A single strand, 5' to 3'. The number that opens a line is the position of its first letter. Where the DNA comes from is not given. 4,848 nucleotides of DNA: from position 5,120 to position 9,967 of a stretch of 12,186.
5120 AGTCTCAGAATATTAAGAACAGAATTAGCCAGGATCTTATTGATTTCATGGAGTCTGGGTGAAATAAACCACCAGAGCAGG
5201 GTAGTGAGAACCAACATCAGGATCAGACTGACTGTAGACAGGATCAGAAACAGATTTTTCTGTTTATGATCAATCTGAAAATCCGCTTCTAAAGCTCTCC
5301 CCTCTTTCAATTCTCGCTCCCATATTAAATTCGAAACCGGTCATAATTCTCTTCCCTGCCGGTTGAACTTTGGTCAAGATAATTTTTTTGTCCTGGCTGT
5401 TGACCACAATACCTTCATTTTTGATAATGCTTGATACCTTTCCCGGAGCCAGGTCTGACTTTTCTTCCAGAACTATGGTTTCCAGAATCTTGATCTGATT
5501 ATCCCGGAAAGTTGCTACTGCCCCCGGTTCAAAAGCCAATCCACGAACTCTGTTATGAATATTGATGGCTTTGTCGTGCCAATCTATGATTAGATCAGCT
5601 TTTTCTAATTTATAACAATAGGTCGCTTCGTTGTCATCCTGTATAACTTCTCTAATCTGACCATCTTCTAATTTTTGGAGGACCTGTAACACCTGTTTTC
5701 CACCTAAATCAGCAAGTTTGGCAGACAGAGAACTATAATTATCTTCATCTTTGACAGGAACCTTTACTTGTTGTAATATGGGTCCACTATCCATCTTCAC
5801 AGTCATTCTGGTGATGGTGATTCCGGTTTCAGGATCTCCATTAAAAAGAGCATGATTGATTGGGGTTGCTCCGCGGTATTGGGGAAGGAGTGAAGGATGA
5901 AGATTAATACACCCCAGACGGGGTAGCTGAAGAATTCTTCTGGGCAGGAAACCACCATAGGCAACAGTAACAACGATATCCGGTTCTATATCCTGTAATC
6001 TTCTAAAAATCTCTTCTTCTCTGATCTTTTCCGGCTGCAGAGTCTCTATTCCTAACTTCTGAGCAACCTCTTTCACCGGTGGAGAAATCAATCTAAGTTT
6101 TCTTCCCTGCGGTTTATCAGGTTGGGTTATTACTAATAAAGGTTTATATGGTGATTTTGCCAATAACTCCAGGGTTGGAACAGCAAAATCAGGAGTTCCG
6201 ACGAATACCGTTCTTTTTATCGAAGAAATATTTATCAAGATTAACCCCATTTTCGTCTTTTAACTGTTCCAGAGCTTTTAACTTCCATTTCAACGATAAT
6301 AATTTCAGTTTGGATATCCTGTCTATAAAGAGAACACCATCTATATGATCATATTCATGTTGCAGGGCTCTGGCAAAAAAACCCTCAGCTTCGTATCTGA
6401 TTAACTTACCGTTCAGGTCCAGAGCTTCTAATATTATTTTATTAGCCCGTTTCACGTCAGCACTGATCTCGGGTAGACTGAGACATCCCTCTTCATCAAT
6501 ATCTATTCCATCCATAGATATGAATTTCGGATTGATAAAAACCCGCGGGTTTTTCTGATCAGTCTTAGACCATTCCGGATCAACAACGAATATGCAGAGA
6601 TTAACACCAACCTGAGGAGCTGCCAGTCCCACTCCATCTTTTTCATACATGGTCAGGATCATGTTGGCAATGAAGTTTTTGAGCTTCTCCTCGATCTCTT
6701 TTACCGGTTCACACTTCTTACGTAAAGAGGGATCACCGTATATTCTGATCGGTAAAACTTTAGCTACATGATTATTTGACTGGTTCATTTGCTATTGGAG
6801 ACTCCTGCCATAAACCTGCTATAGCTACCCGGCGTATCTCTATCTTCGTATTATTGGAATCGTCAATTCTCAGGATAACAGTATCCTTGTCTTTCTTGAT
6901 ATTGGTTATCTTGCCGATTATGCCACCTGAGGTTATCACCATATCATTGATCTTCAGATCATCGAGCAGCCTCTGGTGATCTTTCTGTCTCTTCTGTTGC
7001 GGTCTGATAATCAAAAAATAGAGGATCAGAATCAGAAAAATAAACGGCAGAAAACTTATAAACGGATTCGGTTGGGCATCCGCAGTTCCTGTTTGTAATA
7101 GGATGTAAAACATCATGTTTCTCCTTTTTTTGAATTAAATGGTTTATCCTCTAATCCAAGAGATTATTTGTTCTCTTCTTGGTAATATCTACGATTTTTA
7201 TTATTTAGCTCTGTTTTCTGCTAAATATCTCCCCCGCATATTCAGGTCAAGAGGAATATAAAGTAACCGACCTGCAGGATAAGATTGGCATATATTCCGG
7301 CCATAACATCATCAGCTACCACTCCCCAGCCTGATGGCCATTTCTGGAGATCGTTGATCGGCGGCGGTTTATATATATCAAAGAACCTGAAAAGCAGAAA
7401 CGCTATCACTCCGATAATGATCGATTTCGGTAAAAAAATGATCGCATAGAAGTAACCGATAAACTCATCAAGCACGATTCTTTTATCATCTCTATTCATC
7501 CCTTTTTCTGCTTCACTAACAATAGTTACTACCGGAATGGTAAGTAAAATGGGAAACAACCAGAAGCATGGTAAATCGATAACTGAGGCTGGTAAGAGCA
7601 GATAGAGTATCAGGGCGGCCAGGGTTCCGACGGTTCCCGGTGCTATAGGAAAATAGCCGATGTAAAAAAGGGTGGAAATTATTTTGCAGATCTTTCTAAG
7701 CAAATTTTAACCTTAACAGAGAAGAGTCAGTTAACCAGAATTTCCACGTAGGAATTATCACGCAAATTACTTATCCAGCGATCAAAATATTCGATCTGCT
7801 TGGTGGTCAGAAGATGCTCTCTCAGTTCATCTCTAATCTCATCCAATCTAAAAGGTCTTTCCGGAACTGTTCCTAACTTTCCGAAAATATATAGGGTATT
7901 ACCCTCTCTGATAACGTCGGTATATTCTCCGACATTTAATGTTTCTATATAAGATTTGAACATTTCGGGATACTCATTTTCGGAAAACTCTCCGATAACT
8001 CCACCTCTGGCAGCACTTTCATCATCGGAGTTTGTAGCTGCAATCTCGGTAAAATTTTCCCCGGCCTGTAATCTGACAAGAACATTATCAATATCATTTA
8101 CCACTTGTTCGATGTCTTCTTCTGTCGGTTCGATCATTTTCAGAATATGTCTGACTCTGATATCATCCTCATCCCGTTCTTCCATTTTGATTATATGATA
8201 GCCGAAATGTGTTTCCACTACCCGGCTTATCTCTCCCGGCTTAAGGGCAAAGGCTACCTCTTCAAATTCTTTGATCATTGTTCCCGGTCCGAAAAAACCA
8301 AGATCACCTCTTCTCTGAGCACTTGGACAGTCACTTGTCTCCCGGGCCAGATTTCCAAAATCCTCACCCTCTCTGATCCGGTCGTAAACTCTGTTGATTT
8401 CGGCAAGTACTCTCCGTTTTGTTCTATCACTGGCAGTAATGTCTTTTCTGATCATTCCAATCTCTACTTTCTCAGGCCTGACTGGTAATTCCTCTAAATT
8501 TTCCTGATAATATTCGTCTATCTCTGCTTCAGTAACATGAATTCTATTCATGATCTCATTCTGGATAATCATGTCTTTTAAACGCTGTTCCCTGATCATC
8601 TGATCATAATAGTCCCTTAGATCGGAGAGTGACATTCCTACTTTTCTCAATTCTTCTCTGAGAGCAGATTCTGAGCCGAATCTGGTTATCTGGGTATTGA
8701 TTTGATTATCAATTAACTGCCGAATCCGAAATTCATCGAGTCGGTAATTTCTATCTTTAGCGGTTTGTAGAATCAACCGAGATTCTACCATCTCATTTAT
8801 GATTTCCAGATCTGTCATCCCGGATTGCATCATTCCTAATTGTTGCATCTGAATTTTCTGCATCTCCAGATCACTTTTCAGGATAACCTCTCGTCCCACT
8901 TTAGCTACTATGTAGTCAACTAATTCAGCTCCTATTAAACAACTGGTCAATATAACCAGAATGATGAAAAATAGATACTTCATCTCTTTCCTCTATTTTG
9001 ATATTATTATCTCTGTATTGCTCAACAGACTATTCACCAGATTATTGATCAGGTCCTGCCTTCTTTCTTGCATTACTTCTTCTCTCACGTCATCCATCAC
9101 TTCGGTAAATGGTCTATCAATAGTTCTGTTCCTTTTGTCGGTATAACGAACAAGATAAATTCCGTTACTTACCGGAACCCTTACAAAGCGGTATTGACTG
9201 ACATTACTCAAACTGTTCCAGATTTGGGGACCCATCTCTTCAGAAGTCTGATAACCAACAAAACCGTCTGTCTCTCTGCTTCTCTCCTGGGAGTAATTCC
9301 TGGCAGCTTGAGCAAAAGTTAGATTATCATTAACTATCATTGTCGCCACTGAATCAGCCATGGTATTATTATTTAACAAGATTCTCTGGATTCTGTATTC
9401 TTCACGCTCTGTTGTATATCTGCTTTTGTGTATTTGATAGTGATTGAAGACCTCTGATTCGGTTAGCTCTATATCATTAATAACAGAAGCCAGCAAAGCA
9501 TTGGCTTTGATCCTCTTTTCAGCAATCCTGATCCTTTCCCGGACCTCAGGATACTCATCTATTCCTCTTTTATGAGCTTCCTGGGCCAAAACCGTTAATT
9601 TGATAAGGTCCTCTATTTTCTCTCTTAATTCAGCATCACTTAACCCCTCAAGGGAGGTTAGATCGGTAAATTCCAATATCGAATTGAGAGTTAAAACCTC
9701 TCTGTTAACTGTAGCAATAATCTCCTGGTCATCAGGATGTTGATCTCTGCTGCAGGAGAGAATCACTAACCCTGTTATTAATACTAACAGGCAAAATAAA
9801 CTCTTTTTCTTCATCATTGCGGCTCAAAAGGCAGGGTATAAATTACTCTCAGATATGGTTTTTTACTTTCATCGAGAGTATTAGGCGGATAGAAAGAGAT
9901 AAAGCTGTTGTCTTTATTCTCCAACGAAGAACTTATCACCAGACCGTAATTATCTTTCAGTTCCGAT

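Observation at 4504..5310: Cys-rich DUF116-like membrane protein overlapping and translationally coupled to fmt, as the last gene of a yajC-def-fmt unit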

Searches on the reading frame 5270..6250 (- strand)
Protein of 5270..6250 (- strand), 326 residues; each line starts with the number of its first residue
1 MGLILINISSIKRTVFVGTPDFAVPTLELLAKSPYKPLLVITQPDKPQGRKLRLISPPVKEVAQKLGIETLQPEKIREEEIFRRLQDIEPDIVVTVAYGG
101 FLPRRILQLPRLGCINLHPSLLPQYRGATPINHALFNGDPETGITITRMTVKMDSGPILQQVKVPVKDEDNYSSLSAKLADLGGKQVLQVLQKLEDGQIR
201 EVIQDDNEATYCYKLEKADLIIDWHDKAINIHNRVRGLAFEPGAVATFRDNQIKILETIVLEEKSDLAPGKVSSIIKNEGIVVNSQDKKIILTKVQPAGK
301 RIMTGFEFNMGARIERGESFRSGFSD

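Call 3: search_protein_families(library=pfam, proteins=[window:5270-6250:-], max_evalue=0.01)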
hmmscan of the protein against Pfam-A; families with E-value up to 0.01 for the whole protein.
window:5270-6250:- (326 aa): 2 families
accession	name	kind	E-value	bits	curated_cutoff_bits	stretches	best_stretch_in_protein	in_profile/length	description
PF00551.24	Formyl_trans_N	-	2.5e-40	138.6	26.1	1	15-191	4-181/181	Formyl transferase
PF02911.23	Formyl_trans_C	-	6.9e-22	78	21.1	1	214-312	1-99/100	Formyl transferase, C-terminal domain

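Call 49: search_protein_families(library=ncbifam, proteins=[window:5270-6250:-], max_evalue=0.001)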
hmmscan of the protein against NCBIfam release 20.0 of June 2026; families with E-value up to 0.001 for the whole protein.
window:5270-6250:- (326 aa): 7 families
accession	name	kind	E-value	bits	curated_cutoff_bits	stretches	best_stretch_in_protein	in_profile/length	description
TIGR00460.1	fmt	equivalog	1.3e-85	287.3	201.5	1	13-316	2-308/315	methionyl-tRNA formyltransferase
NF005998.1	PRK08125.1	equivalog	1.7e-46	158.9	777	1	20-299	9-283/649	bifunctional UDP-4-amino-4-deoxy-L-arabinose formyltransferase/UDP-glucuronic acid oxidase ArnA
NF005414.0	PRK06988.1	equivalog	1.3e-45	155.7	316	1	13-293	4-283/311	formyltransferase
TIGR00639.1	PurN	equivalog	1.5e-18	67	150.1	1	77-199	67-189/192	phosphoribosylglycinamide formyltransferase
NF004684.0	PRK06027.1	subfamily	2.8e-11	43.6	223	1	77-182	153-258/286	formyltetrahydrofolate deformylase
NF005755.0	PRK07579.1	equivalog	9.3e-11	42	238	1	96-263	72-239/245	dTDP-4-amino-4,6-dideoxyglucose formyltransferase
TIGR00655.1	PurU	equivalog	4.6e-09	36.3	285.95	1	77-188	148-258/280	formyltetrahydrofolate deformylase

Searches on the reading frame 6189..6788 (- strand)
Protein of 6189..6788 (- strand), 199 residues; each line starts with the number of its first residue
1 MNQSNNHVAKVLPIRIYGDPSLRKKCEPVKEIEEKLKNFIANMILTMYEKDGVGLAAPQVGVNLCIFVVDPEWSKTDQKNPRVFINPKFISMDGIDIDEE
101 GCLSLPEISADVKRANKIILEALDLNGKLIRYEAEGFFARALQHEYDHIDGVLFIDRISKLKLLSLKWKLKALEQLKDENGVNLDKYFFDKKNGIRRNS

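Call 3: search_protein_families(library=pfam, proteins=[window:6189-6788:-], max_evalue=0.01)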
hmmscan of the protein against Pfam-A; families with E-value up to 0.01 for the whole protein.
window:6189-6788:- (199 aa): 1 family
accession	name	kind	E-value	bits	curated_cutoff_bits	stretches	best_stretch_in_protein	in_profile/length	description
PF01327.26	Pep_deformylase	-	4.9e-53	179.3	22.8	1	12-162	2-154/156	Polypeptide deformylase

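Call 49: search_protein_families(library=ncbifam, proteins=[window:6189-6788:-], max_evalue=0.001)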
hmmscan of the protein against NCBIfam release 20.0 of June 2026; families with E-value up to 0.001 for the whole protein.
window:6189-6788:- (199 aa): 6 families
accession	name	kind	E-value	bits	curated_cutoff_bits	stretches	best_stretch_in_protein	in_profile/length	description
NF001159.1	PRK00150.1-3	subfamily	3.6e-52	176.3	125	1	11-172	2-164/167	peptide deformylase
TIGR00079.1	pept_deformyl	equivalog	1.6e-45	154.6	103.95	1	16-169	6-158/161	peptide deformylase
NF009483.0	PRK12846.1-4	equivalog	1.1e-29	103.4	267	1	11-158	3-156/193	peptide deformylase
NF009484.0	PRK12846.1-5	equivalog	1.2e-28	99.9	190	1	11-162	3-151/165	peptide deformylase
NF011189.0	PRK14595.1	equivalog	3.5e-22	78.9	232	1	19-161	11-149/162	peptide deformylase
NF006670.0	PRK09218.1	equivalog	3.3e-14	53.1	162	1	22-153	12-135/136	peptide deformylase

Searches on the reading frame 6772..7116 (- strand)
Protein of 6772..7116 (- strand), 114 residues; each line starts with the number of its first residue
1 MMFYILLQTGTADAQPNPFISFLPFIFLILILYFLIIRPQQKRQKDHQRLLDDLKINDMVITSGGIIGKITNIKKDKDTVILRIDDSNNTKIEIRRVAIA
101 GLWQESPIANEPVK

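Call 3: search_protein_families(library=pfam, proteins=[window:6772-7116:-], max_evalue=0.01)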
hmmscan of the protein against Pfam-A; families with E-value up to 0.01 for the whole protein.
window:6772-7116:- (114 aa): 3 families
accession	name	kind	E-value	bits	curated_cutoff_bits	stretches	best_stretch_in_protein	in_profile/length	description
PF02699.20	YajC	-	2.5e-28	98.2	28.2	1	21-100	2-77/78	Preprotein translocase subunit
PF04085.20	MreC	-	0.00028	21.1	28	1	52-100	21-69/147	Rod shape-determining protein MreC, barrel core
PF13567.11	DUF4131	-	0.0037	17.4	31.6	1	8-90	25-100/165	Domain of unknown function (DUF4131)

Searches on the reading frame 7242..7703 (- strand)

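Call 3: search_protein_families(library=pfam, proteins=[window:7242-7703:-], max_evalue=0.01)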
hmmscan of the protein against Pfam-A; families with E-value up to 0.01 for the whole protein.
window:7242-7703:- (153 aa): 1 family
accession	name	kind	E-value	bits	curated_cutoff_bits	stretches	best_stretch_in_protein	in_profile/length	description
PF04608.18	PgpA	-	1.4e-39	135.7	28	1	8-145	1-139/141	Phosphatidylglycerophosphatase A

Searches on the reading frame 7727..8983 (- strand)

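Call 3: search_protein_families(library=pfam, proteins=[window:7727-8983:-], max_evalue=0.01)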
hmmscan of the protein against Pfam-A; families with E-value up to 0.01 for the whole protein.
window:7727-8983:- (418 aa): 4 families
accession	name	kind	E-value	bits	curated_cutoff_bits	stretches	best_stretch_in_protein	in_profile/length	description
PF00639.27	Rotamase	-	1.5e-42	144.9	21.7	2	184-268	10-96/97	PPIC-type PPIASE domain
PF13616.12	Rotamase_3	-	1.6e-39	135.5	22.5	2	171-270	14-115/116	PPIC-type PPIASE domain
PF13145.12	Rotamase_2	-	3.5e-18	67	27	1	150-273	1-111/121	PPIC-type PPIASE domain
PF13624.11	SurA_N_3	-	0.00034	20.9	27.2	1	17-135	28-161/162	SurA-like N-terminal domain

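Call 49: search_protein_families(library=ncbifam, proteins=[window:7727-8983:-], max_evalue=0.001)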
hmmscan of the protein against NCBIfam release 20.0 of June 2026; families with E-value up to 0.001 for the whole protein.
window:7727-8983:- (418 aa): 9 families
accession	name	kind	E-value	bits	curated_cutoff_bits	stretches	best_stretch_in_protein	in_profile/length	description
NF000809.0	PRK00059.1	equivalog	8.9e-39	133.8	303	2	60-295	88-306/336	peptidylprolyl isomerase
TIGR02933.1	nifM_nitrog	equivalog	3.7e-25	89.3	168.2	2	105-268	61-218/256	nitrogen fixation protein NifM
NF002827.0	PRK03002.1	equivalog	2.6e-22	79.2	343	2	108-271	76-226/285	peptidylprolyl isomerase PrsA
NF002824.0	PRK02998.1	subfamily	2.9e-22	79.3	360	1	198-272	150-225/283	peptidylprolyl isomerase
NF008054.0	PRK10788.1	equivalog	4.1e-22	78.6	493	2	143-280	242-363/626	peptidylprolyl isomerase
NF008038.0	PRK10770.1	equivalog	4.4e-22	78.5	394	3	271-366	170-267/431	peptidylprolyl isomerase SurA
NF002846.0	PRK03095.1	equivalog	5.7e-20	72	361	1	195-274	145-225/287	peptidylprolyl isomerase PrsA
NF011969.0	PRK15441.1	equivalog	2.2e-17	63.2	127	1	199-269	21-91/93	peptidylprolyl isomerase PpiC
NF003356.0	PRK04405.1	subfamily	1.6e-08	34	339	1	197-269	159-235/299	peptidylprolyl isomerase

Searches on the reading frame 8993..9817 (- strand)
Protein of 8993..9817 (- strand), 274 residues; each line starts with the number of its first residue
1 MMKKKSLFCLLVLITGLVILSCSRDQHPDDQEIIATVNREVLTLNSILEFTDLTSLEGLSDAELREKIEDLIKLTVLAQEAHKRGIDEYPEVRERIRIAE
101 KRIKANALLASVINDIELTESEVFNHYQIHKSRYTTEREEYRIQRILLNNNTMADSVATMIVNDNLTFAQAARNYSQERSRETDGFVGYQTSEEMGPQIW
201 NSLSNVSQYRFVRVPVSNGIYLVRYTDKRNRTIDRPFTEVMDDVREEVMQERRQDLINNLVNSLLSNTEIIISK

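Call 3: search_protein_families(library=pfam, proteins=[window:8993-9817:-], max_evalue=0.01)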
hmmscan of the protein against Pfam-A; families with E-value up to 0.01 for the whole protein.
window:8993-9817:- (274 aa): 3 families
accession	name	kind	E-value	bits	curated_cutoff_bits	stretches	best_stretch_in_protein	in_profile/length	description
PF13145.12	Rotamase_2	-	3.9e-05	24.9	27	1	119-240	2-119/121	PPIC-type PPIASE domain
PF13616.12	Rotamase_3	-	6.9e-05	23.8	22.5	1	151-229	37-116/116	PPIC-type PPIASE domain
PF00639.27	Rotamase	-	0.00024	22.5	21.7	1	152-207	20-76/97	PPIC-type PPIASE domain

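Call 49: search_protein_families(library=ncbifam, proteins=[window:8993-9817:-], max_evalue=0.001)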
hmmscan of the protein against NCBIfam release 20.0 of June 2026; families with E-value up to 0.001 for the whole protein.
window:8993-9817:- (274 aa): 5 families
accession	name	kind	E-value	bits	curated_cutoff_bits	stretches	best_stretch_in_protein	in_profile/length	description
NF000809.0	PRK00059.1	equivalog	4.1e-13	49.4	303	1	100-269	156-327/336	peptidylprolyl isomerase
TIGR02925.1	cis_trans_EpsD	equivalog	3.8e-09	36.5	108.9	1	10-162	5-161/232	EpsD family peptidyl-prolyl cis-trans isomerase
NF002827.0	PRK03002.1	equivalog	4.9e-08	32.3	343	1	138-260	134-256/285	peptidylprolyl isomerase PrsA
NF002824.0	PRK02998.1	subfamily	1.7e-05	24.3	360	1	138-272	132-268/283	peptidylprolyl isomerase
NF002846.0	PRK03095.1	equivalog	0.00028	20.5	361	1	128-264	120-253/287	peptidylprolyl isomerase PrsA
